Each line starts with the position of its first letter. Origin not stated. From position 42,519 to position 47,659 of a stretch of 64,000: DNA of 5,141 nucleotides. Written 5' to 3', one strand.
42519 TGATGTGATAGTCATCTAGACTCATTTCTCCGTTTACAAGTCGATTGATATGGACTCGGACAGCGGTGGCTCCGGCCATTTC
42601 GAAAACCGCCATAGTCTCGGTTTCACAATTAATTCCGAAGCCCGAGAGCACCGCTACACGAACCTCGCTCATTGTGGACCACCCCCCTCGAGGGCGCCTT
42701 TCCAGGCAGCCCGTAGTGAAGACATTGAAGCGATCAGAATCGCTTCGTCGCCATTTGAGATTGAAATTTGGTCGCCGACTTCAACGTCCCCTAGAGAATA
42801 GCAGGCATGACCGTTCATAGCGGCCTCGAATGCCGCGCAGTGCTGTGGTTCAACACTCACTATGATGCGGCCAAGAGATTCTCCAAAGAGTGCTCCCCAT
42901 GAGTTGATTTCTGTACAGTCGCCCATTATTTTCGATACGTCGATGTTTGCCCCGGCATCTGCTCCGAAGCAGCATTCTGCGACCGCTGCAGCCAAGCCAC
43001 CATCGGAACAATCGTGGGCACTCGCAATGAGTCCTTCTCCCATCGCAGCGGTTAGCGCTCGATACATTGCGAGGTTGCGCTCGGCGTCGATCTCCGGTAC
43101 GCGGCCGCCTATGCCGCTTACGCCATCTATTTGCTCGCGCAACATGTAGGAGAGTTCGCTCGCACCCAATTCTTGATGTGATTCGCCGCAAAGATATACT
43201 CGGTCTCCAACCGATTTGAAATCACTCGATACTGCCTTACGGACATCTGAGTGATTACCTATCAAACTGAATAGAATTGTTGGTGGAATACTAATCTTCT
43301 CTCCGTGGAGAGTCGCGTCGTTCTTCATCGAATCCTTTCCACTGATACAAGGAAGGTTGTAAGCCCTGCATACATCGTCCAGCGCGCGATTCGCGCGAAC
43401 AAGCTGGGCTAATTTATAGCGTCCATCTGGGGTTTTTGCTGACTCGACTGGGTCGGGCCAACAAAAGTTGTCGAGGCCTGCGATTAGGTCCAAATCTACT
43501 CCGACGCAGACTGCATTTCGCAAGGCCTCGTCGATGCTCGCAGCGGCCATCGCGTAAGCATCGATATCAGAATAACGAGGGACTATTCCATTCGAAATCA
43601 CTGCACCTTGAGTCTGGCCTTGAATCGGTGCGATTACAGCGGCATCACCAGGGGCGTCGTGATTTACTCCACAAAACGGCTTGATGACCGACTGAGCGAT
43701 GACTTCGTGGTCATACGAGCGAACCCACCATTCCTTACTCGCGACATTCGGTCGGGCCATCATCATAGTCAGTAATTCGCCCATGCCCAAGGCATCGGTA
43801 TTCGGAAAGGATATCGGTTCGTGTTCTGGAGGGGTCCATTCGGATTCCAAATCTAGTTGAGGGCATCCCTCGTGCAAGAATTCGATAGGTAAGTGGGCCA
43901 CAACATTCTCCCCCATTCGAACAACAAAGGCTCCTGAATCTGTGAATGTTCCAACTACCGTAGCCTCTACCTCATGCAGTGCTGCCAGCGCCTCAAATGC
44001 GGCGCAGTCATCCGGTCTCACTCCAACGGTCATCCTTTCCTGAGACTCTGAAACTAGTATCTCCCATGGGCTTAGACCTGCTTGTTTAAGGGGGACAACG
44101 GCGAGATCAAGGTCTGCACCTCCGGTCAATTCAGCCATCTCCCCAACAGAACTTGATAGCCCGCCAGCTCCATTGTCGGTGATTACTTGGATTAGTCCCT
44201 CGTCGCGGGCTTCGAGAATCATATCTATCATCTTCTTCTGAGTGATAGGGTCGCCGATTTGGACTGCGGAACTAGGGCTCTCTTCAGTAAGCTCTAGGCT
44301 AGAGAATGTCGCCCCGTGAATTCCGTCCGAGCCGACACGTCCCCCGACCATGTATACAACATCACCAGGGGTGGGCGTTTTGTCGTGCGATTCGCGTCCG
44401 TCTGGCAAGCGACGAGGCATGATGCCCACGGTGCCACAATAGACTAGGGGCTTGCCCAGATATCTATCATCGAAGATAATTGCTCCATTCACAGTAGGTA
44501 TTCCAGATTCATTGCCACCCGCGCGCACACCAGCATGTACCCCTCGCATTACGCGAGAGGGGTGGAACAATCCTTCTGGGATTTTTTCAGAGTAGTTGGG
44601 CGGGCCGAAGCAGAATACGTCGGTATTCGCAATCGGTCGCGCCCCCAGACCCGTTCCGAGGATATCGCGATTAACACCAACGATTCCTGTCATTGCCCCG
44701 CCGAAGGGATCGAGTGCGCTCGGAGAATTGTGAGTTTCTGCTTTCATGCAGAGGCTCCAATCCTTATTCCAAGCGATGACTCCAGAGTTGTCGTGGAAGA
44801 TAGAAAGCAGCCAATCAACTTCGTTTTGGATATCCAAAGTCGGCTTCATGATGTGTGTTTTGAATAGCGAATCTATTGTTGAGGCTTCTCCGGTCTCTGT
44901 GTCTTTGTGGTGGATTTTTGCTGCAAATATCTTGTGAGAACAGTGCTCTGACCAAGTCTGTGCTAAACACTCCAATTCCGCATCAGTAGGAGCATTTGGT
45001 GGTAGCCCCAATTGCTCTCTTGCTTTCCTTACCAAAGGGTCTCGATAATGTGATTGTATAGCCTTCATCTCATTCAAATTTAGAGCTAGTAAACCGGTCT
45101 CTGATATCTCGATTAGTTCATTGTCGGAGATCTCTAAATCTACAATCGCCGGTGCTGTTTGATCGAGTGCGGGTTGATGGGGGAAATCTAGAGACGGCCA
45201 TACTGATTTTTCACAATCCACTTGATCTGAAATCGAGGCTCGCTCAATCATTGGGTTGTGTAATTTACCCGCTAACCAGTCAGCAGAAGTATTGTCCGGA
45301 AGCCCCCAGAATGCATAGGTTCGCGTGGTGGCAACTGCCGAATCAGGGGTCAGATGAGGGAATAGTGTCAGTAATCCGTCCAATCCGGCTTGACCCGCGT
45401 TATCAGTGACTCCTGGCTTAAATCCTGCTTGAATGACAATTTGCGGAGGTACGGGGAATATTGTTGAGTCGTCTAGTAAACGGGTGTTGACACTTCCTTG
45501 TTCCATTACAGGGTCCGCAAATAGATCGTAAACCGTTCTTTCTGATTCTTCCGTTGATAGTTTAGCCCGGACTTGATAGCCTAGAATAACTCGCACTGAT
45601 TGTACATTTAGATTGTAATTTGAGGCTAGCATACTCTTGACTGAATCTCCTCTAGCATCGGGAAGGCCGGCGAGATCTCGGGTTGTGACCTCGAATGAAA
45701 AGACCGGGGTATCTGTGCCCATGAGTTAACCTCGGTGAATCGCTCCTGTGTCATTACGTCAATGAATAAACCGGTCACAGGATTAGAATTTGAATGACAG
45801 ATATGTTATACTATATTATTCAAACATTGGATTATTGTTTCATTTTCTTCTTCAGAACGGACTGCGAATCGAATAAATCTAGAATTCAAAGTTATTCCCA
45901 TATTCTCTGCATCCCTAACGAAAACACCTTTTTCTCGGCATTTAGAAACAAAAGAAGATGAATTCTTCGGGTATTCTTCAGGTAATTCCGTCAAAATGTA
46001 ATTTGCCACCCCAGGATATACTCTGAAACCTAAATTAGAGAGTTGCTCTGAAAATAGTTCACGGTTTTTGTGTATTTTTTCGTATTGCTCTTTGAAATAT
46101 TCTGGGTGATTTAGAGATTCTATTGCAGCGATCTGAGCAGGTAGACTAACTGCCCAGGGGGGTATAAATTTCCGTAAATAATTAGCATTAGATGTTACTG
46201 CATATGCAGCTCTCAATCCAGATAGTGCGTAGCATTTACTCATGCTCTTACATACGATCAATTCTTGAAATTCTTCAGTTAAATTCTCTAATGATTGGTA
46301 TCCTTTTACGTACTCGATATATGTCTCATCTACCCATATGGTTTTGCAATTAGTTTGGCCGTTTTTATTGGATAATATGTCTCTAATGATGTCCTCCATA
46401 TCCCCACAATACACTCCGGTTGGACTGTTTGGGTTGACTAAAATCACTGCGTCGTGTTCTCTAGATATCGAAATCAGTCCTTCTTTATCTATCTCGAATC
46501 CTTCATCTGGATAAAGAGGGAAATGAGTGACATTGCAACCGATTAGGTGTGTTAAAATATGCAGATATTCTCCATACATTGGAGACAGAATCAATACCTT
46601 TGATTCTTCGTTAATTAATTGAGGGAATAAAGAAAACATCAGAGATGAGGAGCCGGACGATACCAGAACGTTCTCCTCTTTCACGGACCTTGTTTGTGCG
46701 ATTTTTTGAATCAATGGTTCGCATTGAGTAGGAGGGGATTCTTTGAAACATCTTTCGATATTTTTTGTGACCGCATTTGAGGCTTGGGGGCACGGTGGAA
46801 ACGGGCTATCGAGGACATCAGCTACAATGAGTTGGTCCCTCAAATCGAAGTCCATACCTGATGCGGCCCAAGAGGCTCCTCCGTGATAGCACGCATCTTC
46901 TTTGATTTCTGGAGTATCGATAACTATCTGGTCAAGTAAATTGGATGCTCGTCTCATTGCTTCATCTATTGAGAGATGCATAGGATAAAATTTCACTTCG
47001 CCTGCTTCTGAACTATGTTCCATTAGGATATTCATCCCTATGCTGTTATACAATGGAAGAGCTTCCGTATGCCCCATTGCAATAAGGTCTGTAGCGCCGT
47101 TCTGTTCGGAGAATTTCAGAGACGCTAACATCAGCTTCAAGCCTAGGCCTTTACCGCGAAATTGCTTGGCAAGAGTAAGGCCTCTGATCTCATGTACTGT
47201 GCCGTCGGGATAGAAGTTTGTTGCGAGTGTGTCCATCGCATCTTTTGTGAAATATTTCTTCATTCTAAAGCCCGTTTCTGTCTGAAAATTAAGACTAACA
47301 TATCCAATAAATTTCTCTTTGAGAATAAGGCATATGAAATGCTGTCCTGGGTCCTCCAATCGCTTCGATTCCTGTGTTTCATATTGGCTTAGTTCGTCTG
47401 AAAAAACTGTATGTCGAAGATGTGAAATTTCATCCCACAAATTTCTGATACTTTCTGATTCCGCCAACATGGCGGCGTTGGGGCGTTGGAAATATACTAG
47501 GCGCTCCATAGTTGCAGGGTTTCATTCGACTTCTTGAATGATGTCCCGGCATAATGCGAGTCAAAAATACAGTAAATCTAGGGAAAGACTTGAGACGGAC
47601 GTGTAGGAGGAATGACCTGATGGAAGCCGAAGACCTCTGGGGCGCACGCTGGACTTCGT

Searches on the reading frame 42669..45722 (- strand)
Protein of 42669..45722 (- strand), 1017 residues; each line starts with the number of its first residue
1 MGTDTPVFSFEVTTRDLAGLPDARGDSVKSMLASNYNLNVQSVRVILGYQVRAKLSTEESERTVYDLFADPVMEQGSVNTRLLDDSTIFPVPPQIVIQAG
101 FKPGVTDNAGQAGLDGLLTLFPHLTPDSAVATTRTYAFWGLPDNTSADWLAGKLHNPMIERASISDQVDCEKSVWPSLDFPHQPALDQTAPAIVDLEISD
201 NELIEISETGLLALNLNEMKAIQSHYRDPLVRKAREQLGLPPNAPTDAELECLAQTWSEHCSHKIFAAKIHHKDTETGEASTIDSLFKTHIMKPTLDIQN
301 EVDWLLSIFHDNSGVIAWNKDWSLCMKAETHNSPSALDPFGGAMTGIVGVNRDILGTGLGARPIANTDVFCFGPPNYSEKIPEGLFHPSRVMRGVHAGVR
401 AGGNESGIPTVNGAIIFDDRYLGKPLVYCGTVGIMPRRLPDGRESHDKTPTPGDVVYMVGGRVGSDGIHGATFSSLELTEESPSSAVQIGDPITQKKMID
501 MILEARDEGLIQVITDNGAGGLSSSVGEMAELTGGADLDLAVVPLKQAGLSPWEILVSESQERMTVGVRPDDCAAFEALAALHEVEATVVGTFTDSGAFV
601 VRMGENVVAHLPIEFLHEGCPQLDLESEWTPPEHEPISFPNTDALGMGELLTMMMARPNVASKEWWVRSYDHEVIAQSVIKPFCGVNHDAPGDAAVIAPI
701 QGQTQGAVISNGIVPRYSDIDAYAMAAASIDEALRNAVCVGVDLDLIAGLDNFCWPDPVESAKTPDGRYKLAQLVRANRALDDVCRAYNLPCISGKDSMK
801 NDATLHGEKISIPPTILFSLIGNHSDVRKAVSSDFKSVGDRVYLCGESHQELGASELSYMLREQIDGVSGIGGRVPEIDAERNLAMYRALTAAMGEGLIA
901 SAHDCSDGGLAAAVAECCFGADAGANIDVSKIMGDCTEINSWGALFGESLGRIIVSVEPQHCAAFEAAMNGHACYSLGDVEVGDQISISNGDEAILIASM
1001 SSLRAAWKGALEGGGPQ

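Call 19: search_protein_families(library=pfam, proteins=[window:42669-45722:-], max_evalue=0.00001)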
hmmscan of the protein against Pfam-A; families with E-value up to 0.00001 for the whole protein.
window:42669-45722:- (1017 aa): 3 families
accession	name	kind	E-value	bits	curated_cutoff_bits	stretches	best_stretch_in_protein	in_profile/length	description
PF02769.27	AIRS_C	-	5.5e-48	163.5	23.1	2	452-602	2-154/156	AIR synthase related protein, C-terminal domain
PF00586.29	AIRS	-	2.8e-25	89.4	24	1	311-435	2-112/112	AIR synthase related protein, N-terminal domain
PF18072.6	FGAR-AT_linker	-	3.9e-14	53.3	26.6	1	205-264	3-50/50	Formylglycinamide ribonucleotide amidotransferase linker domain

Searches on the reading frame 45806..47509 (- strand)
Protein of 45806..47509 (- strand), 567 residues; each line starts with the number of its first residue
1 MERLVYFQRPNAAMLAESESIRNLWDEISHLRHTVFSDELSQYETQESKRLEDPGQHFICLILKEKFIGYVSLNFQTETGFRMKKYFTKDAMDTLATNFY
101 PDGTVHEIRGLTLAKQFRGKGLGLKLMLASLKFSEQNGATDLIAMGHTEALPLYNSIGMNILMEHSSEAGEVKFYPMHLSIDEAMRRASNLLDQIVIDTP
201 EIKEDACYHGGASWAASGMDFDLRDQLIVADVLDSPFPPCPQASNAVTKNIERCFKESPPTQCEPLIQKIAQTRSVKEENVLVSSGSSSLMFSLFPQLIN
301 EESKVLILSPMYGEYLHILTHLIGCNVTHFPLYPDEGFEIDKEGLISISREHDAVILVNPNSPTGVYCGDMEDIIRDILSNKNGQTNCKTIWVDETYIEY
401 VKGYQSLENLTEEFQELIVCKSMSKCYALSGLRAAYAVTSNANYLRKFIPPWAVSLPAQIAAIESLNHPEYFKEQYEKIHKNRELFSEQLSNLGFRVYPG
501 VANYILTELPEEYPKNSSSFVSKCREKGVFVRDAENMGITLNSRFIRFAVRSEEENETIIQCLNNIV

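Call 19: search_protein_families(library=pfam, proteins=[window:45806-47509:-], max_evalue=0.00001)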
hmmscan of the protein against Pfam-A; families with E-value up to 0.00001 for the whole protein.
window:45806-47509:- (567 aa): 3 families
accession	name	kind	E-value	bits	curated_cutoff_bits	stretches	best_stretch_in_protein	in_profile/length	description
PF00155.27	Aminotran_1_2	-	2.3e-39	136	19.7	1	239-561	18-359/361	Aminotransferase class I and II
PF00583.31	Acetyltransf_1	-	2.6e-09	37.8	20.7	1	27-158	3-115/116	Acetyltransferase (GNAT) family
PF13673.13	Acetyltransf_10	-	1.4e-06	28.8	23.6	0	108-180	54-127/128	Acetyltransferase (GNAT) domain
